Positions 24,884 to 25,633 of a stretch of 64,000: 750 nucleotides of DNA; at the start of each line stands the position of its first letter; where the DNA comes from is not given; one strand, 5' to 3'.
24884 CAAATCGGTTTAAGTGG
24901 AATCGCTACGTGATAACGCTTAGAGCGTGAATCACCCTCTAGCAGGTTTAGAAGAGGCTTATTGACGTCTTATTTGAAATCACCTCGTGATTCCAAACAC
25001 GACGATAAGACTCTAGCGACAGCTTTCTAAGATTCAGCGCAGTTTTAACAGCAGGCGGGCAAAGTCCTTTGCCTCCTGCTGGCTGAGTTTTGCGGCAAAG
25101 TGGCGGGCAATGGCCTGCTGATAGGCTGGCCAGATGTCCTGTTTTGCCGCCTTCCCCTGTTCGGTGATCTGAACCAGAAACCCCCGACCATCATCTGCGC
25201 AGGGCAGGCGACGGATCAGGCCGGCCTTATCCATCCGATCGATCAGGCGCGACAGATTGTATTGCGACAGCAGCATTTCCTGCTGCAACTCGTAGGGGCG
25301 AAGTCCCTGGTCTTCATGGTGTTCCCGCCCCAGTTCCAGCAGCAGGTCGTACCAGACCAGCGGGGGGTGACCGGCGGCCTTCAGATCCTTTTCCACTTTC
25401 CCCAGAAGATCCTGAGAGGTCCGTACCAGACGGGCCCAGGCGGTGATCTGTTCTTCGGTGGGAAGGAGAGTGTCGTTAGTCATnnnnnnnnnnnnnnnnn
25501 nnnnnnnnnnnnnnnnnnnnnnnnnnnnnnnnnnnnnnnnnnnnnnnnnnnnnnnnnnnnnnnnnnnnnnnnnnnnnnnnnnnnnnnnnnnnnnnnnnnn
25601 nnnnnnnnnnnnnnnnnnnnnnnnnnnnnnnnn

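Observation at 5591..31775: Family of ~130-bp modular MITE/BIME-like elements whose termini coincide with gene stop codons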

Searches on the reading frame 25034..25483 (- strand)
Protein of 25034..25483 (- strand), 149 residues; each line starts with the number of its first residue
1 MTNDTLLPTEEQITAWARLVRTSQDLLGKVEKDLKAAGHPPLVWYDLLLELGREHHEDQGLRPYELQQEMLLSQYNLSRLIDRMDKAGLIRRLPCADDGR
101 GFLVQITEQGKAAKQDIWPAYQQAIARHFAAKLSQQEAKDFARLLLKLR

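Call 16: search_protein_families(library=pfam, proteins=[window:25034-25483:-])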
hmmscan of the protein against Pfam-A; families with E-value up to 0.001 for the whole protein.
window:25034-25483:- (149 aa): 3 families
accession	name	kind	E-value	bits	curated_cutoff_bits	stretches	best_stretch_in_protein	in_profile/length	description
PF12802.13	MarR_2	-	2.3e-11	44.1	27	1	42-100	5-60/61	MarR family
PF01047.28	MarR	-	6e-08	32.9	24.6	1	56-100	13-57/59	MarR family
PF22381.2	Staph_reg_Sar_Rot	-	0.0006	20.3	27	1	65-117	30-85/85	Transcriptional regulator SarA/Rot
